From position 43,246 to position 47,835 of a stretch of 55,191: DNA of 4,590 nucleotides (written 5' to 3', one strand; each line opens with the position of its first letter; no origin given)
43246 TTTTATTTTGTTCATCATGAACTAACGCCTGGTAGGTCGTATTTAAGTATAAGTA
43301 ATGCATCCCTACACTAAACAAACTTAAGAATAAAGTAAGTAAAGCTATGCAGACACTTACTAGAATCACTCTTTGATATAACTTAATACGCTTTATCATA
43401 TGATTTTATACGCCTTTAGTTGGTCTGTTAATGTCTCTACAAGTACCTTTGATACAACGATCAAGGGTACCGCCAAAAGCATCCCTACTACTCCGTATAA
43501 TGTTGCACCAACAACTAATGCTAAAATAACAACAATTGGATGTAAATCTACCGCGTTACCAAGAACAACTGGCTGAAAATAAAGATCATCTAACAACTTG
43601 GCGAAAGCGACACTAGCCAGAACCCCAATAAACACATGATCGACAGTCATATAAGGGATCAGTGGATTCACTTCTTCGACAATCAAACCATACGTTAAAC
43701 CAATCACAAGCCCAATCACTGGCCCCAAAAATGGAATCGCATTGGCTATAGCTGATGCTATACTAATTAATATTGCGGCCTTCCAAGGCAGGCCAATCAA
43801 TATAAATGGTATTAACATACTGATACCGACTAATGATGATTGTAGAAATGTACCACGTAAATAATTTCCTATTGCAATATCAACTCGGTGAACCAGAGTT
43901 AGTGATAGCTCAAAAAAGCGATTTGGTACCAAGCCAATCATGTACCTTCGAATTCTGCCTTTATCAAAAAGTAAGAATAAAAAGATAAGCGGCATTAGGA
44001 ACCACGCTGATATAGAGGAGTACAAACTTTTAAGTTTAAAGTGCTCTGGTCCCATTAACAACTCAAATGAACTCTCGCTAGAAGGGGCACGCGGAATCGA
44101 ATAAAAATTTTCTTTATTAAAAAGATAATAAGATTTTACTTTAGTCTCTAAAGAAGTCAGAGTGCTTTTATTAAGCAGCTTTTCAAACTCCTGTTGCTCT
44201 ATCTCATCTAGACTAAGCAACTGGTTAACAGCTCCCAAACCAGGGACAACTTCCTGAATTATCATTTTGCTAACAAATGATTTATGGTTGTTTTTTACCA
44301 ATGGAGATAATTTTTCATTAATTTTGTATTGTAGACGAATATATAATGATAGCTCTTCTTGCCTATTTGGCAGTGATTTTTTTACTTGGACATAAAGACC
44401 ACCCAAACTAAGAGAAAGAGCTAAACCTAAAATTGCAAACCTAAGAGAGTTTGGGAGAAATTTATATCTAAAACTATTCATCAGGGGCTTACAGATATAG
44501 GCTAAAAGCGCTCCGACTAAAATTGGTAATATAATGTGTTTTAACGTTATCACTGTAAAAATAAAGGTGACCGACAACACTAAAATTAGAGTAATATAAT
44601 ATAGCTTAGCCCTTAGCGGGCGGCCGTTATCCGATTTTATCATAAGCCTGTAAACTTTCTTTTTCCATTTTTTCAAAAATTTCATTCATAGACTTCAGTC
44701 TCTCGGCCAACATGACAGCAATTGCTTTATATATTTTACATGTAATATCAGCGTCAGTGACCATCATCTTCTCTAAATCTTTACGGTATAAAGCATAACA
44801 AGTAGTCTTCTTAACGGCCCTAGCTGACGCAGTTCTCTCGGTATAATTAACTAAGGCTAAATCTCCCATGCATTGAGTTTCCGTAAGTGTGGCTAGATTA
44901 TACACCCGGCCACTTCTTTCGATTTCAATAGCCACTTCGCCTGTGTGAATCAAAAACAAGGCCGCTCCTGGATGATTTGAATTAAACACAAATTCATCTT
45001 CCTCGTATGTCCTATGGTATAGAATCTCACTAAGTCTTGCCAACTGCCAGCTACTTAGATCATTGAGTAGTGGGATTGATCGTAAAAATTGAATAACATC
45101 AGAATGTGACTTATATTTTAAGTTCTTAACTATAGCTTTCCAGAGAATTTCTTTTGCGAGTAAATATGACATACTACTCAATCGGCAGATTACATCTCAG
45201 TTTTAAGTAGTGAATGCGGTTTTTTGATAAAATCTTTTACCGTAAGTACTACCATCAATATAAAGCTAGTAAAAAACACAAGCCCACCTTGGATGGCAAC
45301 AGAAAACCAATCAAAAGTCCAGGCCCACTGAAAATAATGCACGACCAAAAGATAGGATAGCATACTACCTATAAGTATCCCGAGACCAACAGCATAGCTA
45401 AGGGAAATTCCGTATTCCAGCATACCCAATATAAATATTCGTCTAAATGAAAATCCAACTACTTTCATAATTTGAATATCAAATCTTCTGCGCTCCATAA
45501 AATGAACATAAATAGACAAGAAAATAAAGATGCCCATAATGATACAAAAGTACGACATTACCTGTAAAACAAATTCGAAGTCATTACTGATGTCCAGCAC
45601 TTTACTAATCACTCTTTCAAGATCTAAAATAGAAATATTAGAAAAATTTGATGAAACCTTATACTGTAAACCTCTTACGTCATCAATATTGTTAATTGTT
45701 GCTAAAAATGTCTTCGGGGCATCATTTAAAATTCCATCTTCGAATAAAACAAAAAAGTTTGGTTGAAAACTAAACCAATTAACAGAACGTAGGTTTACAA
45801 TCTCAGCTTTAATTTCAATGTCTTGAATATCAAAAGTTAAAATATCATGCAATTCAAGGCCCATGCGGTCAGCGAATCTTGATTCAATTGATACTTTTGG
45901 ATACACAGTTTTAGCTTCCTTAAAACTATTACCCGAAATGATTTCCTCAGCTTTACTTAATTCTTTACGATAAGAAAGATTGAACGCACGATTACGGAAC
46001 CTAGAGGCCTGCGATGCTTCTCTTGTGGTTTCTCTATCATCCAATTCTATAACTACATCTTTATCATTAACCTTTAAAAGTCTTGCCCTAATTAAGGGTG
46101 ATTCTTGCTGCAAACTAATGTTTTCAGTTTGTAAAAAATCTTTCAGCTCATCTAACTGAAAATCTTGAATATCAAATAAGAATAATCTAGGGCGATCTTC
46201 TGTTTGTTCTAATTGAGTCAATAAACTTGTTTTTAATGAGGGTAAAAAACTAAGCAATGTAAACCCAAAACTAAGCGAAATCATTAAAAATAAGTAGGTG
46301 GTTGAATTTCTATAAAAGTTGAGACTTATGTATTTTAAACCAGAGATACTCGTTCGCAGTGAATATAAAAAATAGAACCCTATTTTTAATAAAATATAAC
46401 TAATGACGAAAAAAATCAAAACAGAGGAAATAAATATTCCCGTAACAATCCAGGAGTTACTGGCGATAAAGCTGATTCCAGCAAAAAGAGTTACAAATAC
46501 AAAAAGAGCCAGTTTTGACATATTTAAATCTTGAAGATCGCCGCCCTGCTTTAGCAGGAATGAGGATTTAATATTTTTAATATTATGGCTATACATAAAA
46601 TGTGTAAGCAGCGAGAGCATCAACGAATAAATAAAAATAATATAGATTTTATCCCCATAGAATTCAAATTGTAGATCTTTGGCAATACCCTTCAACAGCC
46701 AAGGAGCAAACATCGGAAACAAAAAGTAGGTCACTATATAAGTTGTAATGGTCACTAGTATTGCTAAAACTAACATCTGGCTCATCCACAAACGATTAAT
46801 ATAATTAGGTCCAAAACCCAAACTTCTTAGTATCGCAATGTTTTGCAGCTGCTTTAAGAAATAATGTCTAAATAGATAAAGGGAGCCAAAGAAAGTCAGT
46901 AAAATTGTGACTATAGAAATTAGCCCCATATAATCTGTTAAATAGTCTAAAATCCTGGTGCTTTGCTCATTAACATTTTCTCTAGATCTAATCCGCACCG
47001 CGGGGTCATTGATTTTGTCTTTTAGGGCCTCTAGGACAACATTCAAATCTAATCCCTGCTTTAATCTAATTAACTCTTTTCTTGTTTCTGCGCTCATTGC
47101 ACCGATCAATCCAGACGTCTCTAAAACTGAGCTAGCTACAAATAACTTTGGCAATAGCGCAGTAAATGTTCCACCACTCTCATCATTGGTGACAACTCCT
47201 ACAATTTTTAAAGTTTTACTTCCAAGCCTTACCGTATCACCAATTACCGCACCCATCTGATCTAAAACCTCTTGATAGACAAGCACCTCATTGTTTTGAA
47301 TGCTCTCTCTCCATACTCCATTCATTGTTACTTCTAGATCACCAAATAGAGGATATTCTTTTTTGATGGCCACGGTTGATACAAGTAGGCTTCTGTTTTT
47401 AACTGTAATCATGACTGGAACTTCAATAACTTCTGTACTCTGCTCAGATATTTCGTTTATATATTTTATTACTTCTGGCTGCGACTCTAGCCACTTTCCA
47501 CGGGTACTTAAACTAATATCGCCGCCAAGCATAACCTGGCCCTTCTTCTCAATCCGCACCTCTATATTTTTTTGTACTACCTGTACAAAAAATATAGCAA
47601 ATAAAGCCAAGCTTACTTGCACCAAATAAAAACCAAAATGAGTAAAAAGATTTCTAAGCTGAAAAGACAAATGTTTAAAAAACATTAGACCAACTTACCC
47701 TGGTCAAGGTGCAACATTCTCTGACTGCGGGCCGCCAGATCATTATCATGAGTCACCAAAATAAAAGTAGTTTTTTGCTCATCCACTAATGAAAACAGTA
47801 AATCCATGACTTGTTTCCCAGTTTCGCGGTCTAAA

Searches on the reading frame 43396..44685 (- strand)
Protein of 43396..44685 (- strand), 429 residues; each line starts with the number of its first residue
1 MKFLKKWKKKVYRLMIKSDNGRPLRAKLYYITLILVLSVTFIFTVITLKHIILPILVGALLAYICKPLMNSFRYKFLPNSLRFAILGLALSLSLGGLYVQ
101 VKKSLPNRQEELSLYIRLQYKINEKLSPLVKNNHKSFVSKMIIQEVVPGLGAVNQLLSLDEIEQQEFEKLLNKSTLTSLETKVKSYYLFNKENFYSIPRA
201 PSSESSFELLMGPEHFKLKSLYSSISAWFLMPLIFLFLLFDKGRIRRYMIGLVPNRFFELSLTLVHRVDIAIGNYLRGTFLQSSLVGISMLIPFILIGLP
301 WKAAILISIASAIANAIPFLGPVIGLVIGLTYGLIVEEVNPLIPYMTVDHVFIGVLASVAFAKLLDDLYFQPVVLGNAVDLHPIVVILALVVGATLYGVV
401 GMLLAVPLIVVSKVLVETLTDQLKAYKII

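Call 73: search_protein_families(library=pfam, proteins=[window:43396-44685:-], max_evalue=0.00001)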
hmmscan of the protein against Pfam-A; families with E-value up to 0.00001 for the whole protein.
window:43396-44685:- (429 aa): 1 family
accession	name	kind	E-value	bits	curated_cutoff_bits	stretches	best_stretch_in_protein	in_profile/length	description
PF01594.21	AI-2E_transport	-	4.1e-33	115.4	34.3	1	220-419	139-326/327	AI-2E family transporter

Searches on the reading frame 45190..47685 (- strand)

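Call 72: search_protein_families(library=pfam, proteins=[window:45190-47685:-], max_evalue=0.00001)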
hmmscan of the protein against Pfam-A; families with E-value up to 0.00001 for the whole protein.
window:45190-47685:- (831 aa): 1 family
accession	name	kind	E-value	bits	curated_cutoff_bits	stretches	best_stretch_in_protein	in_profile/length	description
PF02687.27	FtsX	-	5.2e-16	59.2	25.5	2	255-371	2-117/120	FtsX-like permease C-terminal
